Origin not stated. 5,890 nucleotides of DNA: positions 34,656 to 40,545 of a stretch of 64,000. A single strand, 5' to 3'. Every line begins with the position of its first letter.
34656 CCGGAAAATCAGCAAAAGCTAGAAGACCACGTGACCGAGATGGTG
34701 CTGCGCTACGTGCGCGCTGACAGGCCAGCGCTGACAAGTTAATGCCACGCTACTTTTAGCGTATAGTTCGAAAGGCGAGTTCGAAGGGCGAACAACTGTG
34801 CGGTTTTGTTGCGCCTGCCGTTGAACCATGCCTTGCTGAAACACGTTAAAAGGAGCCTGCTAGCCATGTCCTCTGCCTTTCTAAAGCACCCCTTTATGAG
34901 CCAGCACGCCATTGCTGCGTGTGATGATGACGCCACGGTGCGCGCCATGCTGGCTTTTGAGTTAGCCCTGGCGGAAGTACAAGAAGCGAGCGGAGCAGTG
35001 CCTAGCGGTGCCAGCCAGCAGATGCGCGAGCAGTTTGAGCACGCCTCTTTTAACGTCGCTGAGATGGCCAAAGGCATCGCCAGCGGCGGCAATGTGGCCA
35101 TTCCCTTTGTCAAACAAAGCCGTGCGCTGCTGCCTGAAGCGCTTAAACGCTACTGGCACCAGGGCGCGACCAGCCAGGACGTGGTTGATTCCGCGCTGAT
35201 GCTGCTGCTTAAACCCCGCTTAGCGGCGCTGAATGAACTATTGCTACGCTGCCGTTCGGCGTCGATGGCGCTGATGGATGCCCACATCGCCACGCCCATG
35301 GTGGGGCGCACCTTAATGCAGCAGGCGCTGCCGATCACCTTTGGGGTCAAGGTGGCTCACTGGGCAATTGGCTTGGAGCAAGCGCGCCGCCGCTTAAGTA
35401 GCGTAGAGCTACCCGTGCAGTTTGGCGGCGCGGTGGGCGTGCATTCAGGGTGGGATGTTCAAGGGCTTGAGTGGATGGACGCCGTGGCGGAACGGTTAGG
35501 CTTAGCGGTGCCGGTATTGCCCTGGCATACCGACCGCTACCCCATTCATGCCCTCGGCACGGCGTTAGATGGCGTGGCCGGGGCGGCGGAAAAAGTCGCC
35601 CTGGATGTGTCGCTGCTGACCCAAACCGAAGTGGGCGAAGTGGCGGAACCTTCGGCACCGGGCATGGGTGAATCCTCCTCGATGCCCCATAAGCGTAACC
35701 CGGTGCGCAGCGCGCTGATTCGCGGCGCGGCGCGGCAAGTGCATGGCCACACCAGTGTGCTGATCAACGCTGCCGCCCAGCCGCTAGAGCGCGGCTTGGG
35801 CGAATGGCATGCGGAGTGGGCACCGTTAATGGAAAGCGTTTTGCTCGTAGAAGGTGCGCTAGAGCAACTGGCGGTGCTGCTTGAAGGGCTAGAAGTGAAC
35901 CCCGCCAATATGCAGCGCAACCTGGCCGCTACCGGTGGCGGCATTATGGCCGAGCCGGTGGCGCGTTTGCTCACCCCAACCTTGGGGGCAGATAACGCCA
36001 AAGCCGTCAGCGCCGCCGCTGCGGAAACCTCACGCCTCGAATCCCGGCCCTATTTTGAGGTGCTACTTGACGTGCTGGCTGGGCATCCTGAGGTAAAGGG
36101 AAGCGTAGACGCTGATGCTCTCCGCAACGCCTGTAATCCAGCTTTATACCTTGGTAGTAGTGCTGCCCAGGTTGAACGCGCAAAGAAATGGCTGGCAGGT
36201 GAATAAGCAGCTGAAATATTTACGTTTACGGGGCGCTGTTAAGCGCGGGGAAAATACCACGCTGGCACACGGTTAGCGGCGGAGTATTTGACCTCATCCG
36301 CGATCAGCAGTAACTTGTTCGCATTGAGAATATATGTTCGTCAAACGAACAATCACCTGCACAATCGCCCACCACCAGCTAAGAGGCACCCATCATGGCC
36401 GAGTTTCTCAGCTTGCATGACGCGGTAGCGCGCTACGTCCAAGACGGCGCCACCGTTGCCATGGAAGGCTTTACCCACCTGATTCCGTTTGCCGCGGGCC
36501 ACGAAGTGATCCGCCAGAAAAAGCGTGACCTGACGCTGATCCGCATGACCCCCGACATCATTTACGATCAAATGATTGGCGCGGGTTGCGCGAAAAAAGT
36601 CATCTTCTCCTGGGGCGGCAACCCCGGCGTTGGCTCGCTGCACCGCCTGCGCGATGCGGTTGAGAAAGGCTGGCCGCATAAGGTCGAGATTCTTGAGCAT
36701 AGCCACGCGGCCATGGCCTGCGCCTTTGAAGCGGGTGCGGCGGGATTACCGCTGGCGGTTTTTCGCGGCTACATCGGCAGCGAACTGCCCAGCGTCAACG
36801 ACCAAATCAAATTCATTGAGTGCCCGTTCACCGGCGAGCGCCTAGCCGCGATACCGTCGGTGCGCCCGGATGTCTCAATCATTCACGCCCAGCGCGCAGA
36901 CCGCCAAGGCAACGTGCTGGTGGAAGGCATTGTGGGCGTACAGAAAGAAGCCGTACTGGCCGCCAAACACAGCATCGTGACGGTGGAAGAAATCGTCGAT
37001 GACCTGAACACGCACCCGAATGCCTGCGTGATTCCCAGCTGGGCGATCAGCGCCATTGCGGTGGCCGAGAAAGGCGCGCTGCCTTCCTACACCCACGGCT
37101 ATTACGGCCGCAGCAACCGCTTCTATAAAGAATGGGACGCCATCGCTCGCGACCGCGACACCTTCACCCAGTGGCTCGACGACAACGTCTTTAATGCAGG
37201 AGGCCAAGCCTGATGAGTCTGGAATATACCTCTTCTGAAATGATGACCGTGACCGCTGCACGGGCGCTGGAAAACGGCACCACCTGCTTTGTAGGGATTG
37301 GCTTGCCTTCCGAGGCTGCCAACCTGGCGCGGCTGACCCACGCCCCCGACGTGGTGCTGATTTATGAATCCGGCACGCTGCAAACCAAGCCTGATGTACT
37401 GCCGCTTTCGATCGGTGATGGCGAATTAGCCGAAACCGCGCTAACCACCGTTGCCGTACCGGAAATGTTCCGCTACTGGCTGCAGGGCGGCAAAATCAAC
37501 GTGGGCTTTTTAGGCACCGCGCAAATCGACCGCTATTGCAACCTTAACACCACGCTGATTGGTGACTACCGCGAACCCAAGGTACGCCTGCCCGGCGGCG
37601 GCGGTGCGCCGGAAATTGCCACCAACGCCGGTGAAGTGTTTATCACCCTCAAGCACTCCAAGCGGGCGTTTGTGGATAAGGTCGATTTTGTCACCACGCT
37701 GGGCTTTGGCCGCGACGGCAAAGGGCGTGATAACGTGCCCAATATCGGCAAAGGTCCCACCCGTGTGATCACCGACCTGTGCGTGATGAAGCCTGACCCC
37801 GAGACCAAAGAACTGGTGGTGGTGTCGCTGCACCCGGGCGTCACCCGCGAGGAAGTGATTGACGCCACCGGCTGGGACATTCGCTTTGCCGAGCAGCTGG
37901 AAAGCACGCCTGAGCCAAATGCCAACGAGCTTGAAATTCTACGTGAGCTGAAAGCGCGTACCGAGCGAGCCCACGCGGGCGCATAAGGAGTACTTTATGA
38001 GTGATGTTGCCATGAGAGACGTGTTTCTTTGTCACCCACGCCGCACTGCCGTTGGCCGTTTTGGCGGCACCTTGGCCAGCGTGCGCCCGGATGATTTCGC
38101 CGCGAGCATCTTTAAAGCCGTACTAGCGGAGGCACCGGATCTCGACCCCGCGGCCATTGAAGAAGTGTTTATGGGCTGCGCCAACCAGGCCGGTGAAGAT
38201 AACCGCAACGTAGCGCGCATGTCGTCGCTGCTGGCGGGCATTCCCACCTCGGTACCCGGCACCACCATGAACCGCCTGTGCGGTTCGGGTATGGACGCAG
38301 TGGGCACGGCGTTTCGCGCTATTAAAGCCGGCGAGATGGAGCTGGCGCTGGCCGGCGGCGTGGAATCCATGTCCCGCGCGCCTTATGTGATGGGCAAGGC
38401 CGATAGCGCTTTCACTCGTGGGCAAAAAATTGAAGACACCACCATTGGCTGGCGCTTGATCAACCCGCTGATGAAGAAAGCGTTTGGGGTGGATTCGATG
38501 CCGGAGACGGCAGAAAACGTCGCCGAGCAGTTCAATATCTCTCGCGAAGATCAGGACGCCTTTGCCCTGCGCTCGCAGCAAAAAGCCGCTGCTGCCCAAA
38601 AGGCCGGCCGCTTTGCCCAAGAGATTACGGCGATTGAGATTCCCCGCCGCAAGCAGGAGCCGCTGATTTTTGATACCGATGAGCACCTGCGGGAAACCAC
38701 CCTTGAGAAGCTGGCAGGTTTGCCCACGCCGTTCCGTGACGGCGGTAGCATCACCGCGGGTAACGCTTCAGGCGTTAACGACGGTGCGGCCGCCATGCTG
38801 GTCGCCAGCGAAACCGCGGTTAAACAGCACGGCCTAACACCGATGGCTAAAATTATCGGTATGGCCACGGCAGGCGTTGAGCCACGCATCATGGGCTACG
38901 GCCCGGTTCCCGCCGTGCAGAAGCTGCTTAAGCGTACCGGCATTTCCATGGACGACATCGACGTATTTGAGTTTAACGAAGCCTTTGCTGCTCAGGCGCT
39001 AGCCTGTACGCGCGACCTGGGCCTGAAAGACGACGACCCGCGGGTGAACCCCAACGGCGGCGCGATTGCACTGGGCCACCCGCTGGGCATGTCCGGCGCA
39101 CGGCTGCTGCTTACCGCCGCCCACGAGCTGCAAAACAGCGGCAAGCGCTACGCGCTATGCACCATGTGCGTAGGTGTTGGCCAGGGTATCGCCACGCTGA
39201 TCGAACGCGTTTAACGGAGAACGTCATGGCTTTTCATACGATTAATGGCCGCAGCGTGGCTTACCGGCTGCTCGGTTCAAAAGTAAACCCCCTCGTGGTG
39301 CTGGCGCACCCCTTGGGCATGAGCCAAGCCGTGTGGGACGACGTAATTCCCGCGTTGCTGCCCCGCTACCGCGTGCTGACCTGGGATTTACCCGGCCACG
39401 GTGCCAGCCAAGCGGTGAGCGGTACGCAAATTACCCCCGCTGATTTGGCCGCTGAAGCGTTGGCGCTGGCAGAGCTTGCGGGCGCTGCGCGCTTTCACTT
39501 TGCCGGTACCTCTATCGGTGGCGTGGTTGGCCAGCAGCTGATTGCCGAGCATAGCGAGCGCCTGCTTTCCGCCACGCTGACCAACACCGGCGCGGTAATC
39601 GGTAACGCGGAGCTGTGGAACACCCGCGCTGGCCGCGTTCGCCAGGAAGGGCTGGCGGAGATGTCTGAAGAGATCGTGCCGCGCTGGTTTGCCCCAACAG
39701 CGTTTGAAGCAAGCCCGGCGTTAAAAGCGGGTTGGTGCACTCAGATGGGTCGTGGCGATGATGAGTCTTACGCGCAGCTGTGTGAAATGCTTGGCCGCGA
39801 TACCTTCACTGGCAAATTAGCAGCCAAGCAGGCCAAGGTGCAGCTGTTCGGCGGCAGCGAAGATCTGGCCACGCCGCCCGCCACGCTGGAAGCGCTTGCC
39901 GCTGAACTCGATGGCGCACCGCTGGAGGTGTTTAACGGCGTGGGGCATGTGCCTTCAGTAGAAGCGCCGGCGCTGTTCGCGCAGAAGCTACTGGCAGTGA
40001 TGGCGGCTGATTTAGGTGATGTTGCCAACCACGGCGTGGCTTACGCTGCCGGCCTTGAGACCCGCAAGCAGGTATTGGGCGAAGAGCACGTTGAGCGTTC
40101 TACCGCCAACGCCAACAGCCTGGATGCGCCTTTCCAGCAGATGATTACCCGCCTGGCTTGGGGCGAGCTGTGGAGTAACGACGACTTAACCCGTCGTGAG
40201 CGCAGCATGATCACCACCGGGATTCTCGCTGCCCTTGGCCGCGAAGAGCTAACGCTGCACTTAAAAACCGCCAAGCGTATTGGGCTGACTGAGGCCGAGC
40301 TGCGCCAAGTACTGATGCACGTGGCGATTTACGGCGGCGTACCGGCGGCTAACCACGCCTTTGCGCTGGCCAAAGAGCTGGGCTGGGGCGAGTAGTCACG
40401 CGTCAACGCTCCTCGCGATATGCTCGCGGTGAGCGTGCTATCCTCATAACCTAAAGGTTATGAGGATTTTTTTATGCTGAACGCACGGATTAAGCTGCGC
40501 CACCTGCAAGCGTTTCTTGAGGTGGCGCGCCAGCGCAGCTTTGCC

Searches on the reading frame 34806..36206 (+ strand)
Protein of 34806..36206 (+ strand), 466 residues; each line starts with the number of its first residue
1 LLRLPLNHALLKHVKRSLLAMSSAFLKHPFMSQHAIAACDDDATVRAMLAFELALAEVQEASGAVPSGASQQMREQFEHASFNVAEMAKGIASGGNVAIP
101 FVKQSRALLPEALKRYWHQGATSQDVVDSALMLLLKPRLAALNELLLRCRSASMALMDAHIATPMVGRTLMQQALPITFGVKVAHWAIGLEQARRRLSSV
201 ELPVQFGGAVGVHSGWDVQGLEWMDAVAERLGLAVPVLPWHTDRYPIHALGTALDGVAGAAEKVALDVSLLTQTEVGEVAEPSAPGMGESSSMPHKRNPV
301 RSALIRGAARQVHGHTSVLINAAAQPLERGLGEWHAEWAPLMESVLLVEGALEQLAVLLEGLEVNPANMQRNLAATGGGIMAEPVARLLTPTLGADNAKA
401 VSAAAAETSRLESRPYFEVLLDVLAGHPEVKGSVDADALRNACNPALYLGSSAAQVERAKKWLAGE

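Call 5: search_protein_families(library=ncbifam, proteins=[window:34806-36206:+])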
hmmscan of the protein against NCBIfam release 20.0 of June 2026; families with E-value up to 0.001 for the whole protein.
window:34806-36206:+ (466 aa): 16 families
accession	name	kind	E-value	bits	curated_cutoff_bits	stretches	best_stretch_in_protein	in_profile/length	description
NF006554.0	PRK09053.1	equivalog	6.2e-109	364.8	595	1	21-459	4-444/453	3-carboxy-cis,cis-muconate cycloisomerase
TIGR02426.1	protocat_pcaB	equivalog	7.9e-96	320.9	355.75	1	27-362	3-338/338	3-carboxy-cis,cis-muconate cycloisomerase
NF052556.1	NtrsucLyaStm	equivalog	1.9e-93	313.8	650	1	37-459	29-463/466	nitrosuccinate lyase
NF052536.2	CoM_syn_XcbD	exception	9.8e-70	235.5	600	1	23-458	7-441/443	3-sulfopropionylcysteine synthase XcbD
NF006500.1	PRK08937.2-4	subfamily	4.6e-65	220.1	626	1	41-459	25-442/448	adenylosuccinate lyase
NF004631.0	PRK05975.1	equivalog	9.3e-54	182.7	371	1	21-357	6-340/352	3-carboxy-cis,cis-muconate cycloisomerase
TIGR00928.1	purB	equivalog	1.9e-51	175.3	326.2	1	41-458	16-434/436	adenylosuccinate lyase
NF006764.0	PRK09285.1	equivalog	7e-13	47.8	446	1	111-387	111-391/456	adenylosuccinate lyase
TIGR00838.1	argH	equivalog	1.8e-12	47.1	279.5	2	288-373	273-358/455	argininosuccinate lyase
NF008909.0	PRK12273.1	subfamily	5e-10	38.8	510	1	127-410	147-435/474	aspartate ammonia-lyase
NF052535.1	CoM_syn_XcbC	exception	8.8e-09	34.6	575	1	124-414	112-401/495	2-phosphosulfolactate phosphatase XcbC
NF002563.0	PRK02186.1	subfamily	2.1e-08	32.9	625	1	250-382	645-777/890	argininosuccinate lyase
NF009089.0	PRK12425.1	equivalog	2.5e-08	33.2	840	1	156-400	172-421/464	class II fumarate hydratase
TIGR00979.1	fumC_II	equivalog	1.3e-07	30.8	664.75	1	165-406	180-426/458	class II fumarate hydratase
TIGR00839.1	aspA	equivalog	2.3e-07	30.1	681.2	1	165-410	180-430/468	aspartate ammonia-lyase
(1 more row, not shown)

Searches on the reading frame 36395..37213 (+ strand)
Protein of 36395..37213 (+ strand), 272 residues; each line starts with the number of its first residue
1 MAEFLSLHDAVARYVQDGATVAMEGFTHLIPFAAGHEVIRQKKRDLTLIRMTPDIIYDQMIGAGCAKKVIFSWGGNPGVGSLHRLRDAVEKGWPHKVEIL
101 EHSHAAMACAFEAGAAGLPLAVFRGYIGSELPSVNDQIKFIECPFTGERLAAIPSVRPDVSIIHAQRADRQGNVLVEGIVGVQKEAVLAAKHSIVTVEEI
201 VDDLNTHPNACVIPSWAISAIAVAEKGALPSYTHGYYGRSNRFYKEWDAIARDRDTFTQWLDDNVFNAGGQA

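Call 5: search_protein_families(library=ncbifam, proteins=[window:36395-37213:+])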
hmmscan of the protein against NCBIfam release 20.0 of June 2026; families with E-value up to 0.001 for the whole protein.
window:36395-37213:+ (272 aa): 2 families
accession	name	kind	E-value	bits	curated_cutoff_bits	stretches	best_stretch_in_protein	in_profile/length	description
TIGR02429.1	pcaI_scoA_fam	subfamily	7.6e-10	38.5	128.5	1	9-219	11-214/222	3-oxoacid CoA-transferase subunit A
NF007394.0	PRK09920.1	equivalog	8.3e-08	32.1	315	1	10-226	10-218/219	acetate CoA-transferase subunit alpha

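Call 8: search_protein_families(library=pfam, proteins=[window:36395-37213:+])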
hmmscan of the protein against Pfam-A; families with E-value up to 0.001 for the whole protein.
window:36395-37213:+ (272 aa): 1 family
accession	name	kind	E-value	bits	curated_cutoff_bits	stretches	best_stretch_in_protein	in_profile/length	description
PF01144.29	CoA_trans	-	7.8e-21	74.9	23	1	6-222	3-215/217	Coenzyme A transferase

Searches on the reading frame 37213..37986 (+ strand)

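Call 5: search_protein_families(library=ncbifam, proteins=[window:37213-37986:+])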
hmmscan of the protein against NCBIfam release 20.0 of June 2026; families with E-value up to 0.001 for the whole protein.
window:37213-37986:+ (257 aa): 1 family
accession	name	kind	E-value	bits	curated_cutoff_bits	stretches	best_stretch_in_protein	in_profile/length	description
TIGR02428.1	pcaJ_scoB_fam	subfamily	5.3e-12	45.6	243.55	1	8-223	3-205/207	3-oxoacid CoA-transferase subunit B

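Call 8: search_protein_families(library=pfam, proteins=[window:37213-37986:+])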
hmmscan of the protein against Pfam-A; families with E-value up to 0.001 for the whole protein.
window:37213-37986:+ (257 aa): 1 family
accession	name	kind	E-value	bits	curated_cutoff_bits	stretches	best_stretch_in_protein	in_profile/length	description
PF01144.29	CoA_trans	-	2.1e-44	151.9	23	1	9-217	2-216/217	Coenzyme A transferase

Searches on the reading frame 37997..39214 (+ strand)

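Call 5: search_protein_families(library=ncbifam, proteins=[window:37997-39214:+])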
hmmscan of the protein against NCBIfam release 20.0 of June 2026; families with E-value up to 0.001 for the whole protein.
window:37997-39214:+ (405 aa): 47 families (the best 25 are shown)
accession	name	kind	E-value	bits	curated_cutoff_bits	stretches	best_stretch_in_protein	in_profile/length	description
NF006551.0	PRK09050.1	subfamily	3.8e-207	688.1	605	1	6-405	1-401/401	3-oxoadipyl-CoA thiolase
TIGR02430.1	pcaF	equivalog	2.4e-204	678.9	597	1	7-405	1-400/400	3-oxoadipyl-CoA thiolase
NF006001.0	PRK08131.1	equivalog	6.9e-156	519.2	622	1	6-405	1-400/401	3-oxoadipyl-CoA thiolase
TIGR01930.1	AcCoA-C-Actrans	subfamily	2.7e-137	457.8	240.55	1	16-403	6-385/385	acetyl-CoA C-acyltransferase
NF006552.0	PRK09051.1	subfamily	2.5e-127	425.4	565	1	5-405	2-395/395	beta-ketothiolase BktB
NF004853.0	PRK06205.1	subfamily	3e-123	411.8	551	1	6-405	1-403/404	acetyl-CoA C-acetyltransferase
NF006553.0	PRK09052.1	equivalog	6.2e-118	394.3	567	1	6-405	5-399/399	acetyl-CoA C-acyltransferase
NF006510.0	PRK08947.1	equivalog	3.2e-115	385.2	519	1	6-405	1-387/387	acetyl-CoA C-acyltransferase FadA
NF004206.0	PRK05656.1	subfamily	5.1e-115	384.6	688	1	6-404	1-392/392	acetyl-CoA C-acetyltransferase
NF042999.1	bketothiol_BktB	equivalog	1.1e-113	380.5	725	1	7-405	3-394/394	beta-ketothiolase BktB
NF005890.0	PRK07851.1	equivalog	8.6e-106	354.3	580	1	11-405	6-405/406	acetyl-CoA C-acetyltransferase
TIGR02445.1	fadA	equivalog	8.2e-105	350.9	591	1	9-405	2-385/385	acetyl-CoA C-acyltransferase FadA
NF005865.0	PRK07801.1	equivalog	1.5e-100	337.1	591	1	6-405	1-382/382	acetyl-CoA C-acetyltransferase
NF005805.0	PRK07661.1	equivalog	9.4e-99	331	633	1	6-404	1-390/391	acetyl-CoA C-acetyltransferase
NF006086.0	PRK08235.1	equivalog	2.1e-98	330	526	1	14-403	9-391/393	acetyl-CoA C-acetyltransferase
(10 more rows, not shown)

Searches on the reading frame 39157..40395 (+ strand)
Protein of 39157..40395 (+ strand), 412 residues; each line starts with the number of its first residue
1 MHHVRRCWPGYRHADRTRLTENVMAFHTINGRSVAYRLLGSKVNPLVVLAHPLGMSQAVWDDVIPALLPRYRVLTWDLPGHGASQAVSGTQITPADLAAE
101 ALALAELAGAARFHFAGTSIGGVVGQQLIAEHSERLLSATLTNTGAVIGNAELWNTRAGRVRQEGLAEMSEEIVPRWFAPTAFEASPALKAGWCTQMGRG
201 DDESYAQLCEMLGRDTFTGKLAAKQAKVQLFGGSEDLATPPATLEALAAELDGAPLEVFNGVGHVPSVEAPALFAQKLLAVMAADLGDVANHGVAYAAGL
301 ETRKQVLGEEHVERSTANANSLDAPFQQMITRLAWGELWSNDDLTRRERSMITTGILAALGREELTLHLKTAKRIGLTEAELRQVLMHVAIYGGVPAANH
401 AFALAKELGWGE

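Call 5: search_protein_families(library=ncbifam, proteins=[window:39157-40395:+])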
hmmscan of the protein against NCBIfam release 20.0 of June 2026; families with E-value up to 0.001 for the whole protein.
window:39157-40395:+ (412 aa): 25 families
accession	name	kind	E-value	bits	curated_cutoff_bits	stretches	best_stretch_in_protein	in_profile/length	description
NF051488.1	bifunc_PcaDC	exception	1.6e-115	386.2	390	1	35-407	3-371/375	bifunctional 3-oxoadipate enol-lactonase/4-carboxymuconolactone decarboxylase PcaDC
NF051487.1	bifunc_PcaCD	exception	2e-69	234.7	430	2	42-282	170-411/413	bifunctional 4-carboxymuconolactone decarboxylase/3-oxoadipate enol-lactonase PcaCD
TIGR02427.1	protocat_pcaD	equivalog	6.7e-55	186.2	255.85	1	34-280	2-248/251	3-oxoadipate enol-lactonase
TIGR02425.1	decarb_PcaC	equivalog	1.8e-43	147.6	155.7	1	295-407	4-117/123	4-carboxymuconolactone decarboxylase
NF011457.0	PRK14875.1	equivalog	1.2e-18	67.3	307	1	25-143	113-230/372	acetoin dehydrogenase dihydrolipoyllysine-residue acetyltransferase subunit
TIGR03611.1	RutD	equivalog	3.3e-16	59.4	238.5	1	44-146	13-115/258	pyrimidine utilization protein D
TIGR01738.1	bioH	equivalog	8.8e-15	55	206.95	1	45-155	5-109/245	pimeloyl-ACP methyl ester esterase BioH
TIGR03695.1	menH_SHCHC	equivalog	7.4e-14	51.8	208.55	1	45-281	3-250/252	2-succinyl-6-hydroxy-2,4-cyclohexadiene-1-carboxylate synthase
TIGR03056.1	bchO_mg_che_rel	equivalog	2.1e-13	50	172.55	1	23-133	7-117/278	alpha/beta fold hydrolase BchO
NF050089.1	i_nPHAscl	equivalog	1.6e-11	43.8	300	1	30-173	5-146/288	intracellular short-chain-length polyhydroxyalkanoate depolymerase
NF004514.1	PRK05855.1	equivalog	1.2e-09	37.4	455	1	28-200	6-181/578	SDR family oxidoreductase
NF008340.0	PRK11126.1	equivalog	4.7e-08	32.6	261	1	41-143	11-110/255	2-succinyl-6-hydroxy-2,4-cyclohexadiene-1-carboxylate synthase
NF052610.1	macro_16_ester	equivalog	8.4e-07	28.6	420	1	34-147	13-130/281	alpha/beta fold macrolide esterase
NF053684.1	esterase_mleBCA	exception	1.5e-06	27.6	570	1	28-152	7-134/281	BCA family alpha/beta fold macrolide esterase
NF058580.1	lipase_V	equivalog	3.8e-06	26.7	300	0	33-133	14-111/230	EstV family lipase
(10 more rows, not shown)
